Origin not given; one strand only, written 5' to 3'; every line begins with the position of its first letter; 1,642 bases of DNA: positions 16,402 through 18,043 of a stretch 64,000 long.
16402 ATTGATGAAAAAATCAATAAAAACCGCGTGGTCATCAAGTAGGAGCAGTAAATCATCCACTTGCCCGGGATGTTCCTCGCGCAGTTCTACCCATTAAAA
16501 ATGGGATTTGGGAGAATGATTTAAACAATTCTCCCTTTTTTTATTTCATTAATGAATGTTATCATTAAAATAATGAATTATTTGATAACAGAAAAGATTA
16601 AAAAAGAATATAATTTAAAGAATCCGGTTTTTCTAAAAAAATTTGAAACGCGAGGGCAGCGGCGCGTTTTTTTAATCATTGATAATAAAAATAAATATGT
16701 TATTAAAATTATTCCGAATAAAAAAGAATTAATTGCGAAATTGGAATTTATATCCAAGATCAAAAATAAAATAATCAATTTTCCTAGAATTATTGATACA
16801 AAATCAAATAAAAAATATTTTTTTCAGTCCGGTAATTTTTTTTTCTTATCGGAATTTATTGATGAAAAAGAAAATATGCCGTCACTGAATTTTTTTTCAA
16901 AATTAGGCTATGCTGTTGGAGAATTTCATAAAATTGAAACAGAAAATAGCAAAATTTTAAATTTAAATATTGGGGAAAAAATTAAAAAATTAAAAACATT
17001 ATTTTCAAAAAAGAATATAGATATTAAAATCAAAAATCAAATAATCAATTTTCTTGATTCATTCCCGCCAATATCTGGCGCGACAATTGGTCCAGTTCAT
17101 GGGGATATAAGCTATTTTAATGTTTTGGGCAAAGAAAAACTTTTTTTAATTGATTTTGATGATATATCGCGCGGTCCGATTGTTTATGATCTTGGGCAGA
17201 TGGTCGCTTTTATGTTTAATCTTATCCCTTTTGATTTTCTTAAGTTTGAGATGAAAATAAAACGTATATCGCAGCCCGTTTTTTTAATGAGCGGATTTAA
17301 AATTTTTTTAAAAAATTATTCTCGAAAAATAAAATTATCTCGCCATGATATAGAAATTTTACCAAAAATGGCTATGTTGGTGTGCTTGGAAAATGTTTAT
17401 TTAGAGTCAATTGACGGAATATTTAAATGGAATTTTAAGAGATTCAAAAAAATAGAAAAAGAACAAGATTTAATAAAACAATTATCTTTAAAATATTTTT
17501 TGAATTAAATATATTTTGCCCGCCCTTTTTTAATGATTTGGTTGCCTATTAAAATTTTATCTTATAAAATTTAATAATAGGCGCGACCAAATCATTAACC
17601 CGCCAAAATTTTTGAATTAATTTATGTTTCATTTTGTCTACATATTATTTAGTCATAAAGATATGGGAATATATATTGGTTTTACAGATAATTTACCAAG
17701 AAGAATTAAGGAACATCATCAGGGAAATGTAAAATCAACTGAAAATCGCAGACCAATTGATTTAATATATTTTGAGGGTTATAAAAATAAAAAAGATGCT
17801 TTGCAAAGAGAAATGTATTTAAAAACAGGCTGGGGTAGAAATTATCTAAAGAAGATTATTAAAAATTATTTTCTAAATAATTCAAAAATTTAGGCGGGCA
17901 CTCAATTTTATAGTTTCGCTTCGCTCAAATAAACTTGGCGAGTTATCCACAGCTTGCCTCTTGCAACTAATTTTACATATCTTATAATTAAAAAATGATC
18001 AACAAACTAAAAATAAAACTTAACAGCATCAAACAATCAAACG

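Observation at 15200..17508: rSAM with N-terminal RRE-like extension, then a 30-aa Ser/Cys-rich peptide, then a kinase-fold protein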

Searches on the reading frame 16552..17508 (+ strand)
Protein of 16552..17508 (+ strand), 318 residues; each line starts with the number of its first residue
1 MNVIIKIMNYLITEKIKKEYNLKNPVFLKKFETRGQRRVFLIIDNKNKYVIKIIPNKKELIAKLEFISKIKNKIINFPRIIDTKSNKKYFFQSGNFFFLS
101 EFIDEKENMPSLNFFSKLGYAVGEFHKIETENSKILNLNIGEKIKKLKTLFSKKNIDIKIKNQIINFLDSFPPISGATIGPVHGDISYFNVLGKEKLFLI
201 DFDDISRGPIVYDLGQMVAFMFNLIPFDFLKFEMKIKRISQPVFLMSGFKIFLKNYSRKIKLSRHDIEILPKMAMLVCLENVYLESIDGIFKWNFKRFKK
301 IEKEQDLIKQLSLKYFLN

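Call 5: search_protein_families(library=pfam, proteins=[window:16552-17508:+], max_evalue=0.01)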
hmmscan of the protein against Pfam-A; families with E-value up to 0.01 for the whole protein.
window:16552-17508:+ (318 aa): 2 families
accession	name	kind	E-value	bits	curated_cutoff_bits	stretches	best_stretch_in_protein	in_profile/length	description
PF01636.29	APH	-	5.1e-08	33.4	23.2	1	38-220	12-212/239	Phosphotransferase enzyme family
PF19974.5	TCAD9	-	0.0099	15.5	40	0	176-217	294-337/429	Ternary complex associated domain 9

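Call 6: search_protein_families(library=ncbifam, proteins=[window:16552-17508:+], max_evalue=0.01)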
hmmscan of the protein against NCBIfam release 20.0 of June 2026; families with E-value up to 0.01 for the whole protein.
window:16552-17508:+ (318 aa): 3 families
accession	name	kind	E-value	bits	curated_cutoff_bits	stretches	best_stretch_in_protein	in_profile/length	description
TIGR02906.1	spore_CotS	subfamily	1.2e-09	37.6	172.7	1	31-165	4-141/314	CotS family spore coat protein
NF008738.0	PRK11768.1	equivalog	1.1e-06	28.3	194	1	100-218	108-236/327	serine/threonine protein kinase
TIGR02237.1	recomb_radB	equivalog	0.0076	16.1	172.4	0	123-191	107-178/210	DNA repair and recombination protein RadB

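Call 37: search_solved_structures(query=window:16552-17508:+, max_evalue=1, show_alignments=1)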
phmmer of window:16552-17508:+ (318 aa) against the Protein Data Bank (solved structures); distinct sequences matched with E-value up to 1: 10.
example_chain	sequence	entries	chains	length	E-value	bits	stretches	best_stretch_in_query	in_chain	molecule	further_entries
7pl2_A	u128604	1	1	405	0.00018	24.3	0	66-118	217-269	Putative endo-beta-N-acetylglucosaminidase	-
7awy_A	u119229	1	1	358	0.0025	20.6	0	282-304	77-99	Scone-R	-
7awz_A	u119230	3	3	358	0.26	13.9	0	282-304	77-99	Scone-E | SconeE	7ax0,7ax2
4gyg_A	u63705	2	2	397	0.36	13.5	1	178-221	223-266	Rio2 kinase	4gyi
4tzh_A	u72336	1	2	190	0.58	12.8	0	53-112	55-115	LIC12234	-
6tjd_A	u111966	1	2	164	0.61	12.7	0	282-303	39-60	Cake4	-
6hyy_A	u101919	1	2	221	0.86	12.2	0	85-203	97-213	Phosphoserine phosphatase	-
6q6j_A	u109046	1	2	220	0.86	12.2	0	85-203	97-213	Phosphoserine phosphatase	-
1nnl_A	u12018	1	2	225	0.89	12.2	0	85-203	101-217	L-3-phosphoserine phosphatase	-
6hyj_A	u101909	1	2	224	0.9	12.2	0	85-203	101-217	Phosphoserine phosphatase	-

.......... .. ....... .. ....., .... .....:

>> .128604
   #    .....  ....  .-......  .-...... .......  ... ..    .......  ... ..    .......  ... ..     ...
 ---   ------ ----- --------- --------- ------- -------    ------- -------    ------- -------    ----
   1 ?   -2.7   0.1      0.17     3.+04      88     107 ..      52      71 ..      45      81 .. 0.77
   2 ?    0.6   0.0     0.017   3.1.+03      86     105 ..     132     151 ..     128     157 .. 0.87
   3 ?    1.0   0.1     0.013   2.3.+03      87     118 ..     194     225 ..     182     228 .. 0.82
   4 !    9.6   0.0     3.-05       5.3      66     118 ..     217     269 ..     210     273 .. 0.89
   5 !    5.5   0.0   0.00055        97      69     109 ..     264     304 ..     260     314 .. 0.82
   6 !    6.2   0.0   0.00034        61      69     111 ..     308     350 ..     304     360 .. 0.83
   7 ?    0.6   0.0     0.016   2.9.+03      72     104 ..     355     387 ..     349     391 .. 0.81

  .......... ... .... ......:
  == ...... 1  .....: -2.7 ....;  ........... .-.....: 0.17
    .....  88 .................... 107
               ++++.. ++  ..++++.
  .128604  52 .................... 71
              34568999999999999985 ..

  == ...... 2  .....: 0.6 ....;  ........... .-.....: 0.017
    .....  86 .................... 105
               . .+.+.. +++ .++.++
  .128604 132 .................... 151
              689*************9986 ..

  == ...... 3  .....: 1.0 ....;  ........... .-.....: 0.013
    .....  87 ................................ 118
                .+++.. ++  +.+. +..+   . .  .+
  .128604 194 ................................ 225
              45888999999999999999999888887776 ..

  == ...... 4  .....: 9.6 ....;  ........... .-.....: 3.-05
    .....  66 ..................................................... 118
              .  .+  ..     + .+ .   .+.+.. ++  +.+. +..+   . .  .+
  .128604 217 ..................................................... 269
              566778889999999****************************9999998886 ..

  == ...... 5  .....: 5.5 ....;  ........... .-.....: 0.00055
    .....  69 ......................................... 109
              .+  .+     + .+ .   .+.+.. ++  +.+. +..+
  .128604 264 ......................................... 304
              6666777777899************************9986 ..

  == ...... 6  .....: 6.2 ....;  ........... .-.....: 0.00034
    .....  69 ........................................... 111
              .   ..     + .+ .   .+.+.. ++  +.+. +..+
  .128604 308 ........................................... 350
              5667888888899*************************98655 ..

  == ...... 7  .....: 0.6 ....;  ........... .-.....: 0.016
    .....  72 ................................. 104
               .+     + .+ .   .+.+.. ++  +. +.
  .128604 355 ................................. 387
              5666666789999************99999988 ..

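Call 49: find_homologous_proteins(query=window:16552-17508:+, max_evalue=0.001)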
Query window:16552-17508:+ (318 aa): 27 proteins with E <= 0.001 among 3501 candidates.
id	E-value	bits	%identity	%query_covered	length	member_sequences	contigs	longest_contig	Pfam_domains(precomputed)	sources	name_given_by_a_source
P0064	1.5e-197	673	100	100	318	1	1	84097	PF01636.30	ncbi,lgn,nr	ncbi:phosphotransferase [Candidatus Wolfebacteria bacterium]|nr:phosphotransferase [Candidatus Wolfe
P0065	3.4e-143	495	78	99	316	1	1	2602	PF01633.27,PF01636.30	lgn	-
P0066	1.5e-136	473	71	97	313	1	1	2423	PF01636.30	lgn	-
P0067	1.2e-134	467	75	96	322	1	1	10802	PF01633.27,PF01636.30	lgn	-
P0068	7.3e-133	461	70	97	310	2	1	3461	PF01633.27,PF01636.30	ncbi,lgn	-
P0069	2.4e-130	452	69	97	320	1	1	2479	PF01633.27,PF01636.30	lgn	-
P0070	5.2e-130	451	72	93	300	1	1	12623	PF01633.27,PF01636.30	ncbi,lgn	-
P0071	1.0e-129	450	68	98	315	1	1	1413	PF01633.27,PF01636.30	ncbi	-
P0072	2.8e-129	449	69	97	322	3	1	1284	-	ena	-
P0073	3.7e-129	449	70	97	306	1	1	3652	PF01636.30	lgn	-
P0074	8.7e-129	447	69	96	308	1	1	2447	PF01633.27,PF01636.30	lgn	-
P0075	1.4e-128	447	70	97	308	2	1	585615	PF01633.27,PF01636.30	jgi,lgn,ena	-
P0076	8.3e-128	444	70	96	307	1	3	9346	PF01636.30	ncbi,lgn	-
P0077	8.5e-128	444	68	98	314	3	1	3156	PF01633.27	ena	-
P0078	2.7e-127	443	70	96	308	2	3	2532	PF01633.27,PF01636.30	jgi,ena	-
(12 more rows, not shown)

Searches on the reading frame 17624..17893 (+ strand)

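Call 5: search_protein_families(library=pfam, proteins=[window:17624-17893:+], max_evalue=0.01)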
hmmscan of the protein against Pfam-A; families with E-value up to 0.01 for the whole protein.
window:17624-17893:+ (89 aa): 2 families
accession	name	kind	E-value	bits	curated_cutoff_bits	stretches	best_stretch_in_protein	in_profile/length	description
PF01541.30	GIY-YIG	-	1.7e-15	57.5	22.6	1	3-68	2-70/78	GIY-YIG catalytic domain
PF10544.15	T5orf172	-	0.0027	18.6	20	1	4-52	2-49/101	T5orf172 domain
